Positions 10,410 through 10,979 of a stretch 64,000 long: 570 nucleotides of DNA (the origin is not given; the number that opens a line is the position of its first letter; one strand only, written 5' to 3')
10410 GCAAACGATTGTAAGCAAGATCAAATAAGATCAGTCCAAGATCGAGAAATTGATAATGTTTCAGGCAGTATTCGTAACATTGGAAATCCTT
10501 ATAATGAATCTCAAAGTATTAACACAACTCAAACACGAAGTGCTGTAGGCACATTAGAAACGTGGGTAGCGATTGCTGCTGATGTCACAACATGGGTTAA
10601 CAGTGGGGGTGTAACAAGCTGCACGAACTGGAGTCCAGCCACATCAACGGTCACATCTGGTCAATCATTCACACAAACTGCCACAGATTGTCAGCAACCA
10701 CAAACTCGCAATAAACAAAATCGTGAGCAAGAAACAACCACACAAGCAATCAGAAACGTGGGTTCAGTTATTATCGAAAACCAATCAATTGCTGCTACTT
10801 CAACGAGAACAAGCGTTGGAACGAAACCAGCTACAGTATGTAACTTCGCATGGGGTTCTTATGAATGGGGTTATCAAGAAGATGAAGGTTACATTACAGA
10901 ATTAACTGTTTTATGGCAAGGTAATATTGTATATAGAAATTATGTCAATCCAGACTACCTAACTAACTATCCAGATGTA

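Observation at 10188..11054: Family of secreted proteins built from a roughly 90-aa Cys-containing repeat module (four genes, seven modules in the window)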

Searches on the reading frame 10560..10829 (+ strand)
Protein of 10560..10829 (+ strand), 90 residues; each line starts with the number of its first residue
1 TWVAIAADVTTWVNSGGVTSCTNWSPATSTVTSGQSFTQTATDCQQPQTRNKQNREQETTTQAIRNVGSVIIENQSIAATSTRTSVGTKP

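Call 49: search_solved_structures(query=A3, max_evalue=10, show_alignments=2)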
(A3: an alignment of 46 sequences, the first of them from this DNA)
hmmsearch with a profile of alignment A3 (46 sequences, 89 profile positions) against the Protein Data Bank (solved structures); distinct sequences matched with E-value up to 10: 2.
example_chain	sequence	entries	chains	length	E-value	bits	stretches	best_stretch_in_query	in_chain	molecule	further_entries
2ltd_A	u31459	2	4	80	0.18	15.1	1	11-36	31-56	Uncharacterized protein ydbC | Putative uncharacterized protein ydbC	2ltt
2lq4_p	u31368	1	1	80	0.42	13.9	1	4-56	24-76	Lysophosphatidic acid receptor 1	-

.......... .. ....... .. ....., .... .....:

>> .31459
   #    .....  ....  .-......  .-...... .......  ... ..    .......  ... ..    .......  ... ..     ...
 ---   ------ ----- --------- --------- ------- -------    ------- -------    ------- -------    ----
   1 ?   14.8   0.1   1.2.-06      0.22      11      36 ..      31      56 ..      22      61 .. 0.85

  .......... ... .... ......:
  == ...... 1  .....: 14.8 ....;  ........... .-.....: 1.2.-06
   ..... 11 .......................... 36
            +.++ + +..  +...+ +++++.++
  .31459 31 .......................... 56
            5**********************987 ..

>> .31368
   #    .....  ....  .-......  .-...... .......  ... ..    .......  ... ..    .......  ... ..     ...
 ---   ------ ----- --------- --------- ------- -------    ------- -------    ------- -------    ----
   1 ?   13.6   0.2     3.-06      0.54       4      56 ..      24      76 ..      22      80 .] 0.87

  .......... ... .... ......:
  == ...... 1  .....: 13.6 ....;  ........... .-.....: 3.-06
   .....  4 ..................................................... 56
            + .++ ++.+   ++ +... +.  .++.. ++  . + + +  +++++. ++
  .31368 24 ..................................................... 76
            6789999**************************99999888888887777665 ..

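Call 52: find_related_loci(query=A4, collection=genome_contigs, flank=6000)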
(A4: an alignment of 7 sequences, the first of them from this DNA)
Query A4 (90 aa) in genome_contigs; peptide patterns used: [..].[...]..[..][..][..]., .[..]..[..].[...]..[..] (x = any residue, [..] = any of these).
146 stretches matched a pattern; 3 encode a relative of the query (tblastn E <= 1e-3); 2 distinct loci.
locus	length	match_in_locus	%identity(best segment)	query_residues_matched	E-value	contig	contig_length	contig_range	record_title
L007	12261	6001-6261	55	2-88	2e-27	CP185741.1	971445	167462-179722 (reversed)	Pseudomonas fluorescens strain CFBP13716 plasmid pMPCFBP13716, complete sequence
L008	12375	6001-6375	39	1-83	2e-13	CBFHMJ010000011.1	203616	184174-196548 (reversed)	MAG: Alteromonadaceae bacterium isolate AGTU_45_bin_24_orig genome assembly, contig: AGTU_45_bin_24_orig_AGTU_45_c_00000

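Call 86: search_protein_families(library=pfam, alignment_id=A3, max_evalue=1)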
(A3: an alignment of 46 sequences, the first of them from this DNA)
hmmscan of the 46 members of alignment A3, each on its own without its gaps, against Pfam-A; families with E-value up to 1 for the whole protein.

A. member 1, seq(90 aa): 1 family
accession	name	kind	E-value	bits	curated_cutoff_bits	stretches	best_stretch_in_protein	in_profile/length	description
PF13511.11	DUF4124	-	0.073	13.8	22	1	4-46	9-31/56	Domain of unknown function (DUF4124)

B. families by the number of members that match (of 46 scanned): 16 families
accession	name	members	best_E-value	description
PF23260.1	TSP1_2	2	0.0082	SEMA5B-like, TSP-1 type 1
PF25174.1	Beta-prop_THOC3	1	0.0018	THOC3 beta-propeller domain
PF00877.26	NLPC_P60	1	0.0085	NlpC/P60 family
PF25252.1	DUF7854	1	0.019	Family of unknown function (DUF7854)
PF01778.22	Ribosomal_L28e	1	0.024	Ribosomal L28e protein family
PF14966.11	DNA_repr_REX1B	1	0.03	DNA repair REX1-B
PF01404.25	Ephrin_lbd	1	0.033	Ephrin receptor ligand binding domain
PF10124.15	Mu-like_gpT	1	0.04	Mu-like prophage major head subunit gpT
PF15576.11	DUF4661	1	0.049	Domain of unknown function (DUF4661)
PF16312.10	Oberon_cc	1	0.055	Coiled-coil region of Oberon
PF13511.11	DUF4124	1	0.073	Domain of unknown function (DUF4124)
PF14059.11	DUF4251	1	0.074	Domain of unknown function (DUF4251)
PF06628.17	Catalase-rel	1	0.074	Catalase-related immune-responsive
PF06632.17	XRCC4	1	0.14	XRCC4 N-terminal domain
PF09624.15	DUF2393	1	0.14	Protein of unknown function (DUF2393)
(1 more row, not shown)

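Call 89: find_homologous_proteins(query=A4, max_evalue=0.00001)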
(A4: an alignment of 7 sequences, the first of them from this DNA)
Query A4 (7 sequences) (90 aa, profile of the alignment): 12 proteins with E <= 0.00001 among 855 candidates.
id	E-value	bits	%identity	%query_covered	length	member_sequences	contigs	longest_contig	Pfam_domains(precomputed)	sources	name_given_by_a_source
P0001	1.2e-58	213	64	98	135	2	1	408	-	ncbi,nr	ncbi:hypothetical protein G6551_18100, partial [Pseudomonas stutzeri]|nr:hypothetical protein [Stutz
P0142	2.9e-39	151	61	98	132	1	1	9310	-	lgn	-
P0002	3.1e-30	122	71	70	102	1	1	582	-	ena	-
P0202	2.1e-28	116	50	98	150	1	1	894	-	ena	-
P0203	1.4e-27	113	51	97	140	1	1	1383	-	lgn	-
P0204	6.9e-25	104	46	94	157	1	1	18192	-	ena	-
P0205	2.2e-24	103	55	86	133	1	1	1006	-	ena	-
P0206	6.9e-17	79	52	60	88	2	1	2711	-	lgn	-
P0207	7.8e-17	79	45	92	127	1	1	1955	-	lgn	-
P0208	4.1e-16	76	57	80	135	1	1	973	-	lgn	-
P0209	2.0e-9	55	44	63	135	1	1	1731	-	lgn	-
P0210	3.3e-9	54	50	60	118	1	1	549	-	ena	-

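Call 90: find_related_loci(query=A4, collection=viral_contigs, flank=8000)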
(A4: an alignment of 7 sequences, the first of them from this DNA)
Query A4 (90 aa) in viral_contigs; peptide patterns used: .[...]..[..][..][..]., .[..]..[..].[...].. (x = any residue, [..] = any of these).
40 stretches matched a pattern, but none encodes a relative of the query by tblastn (E <= 1e-3).
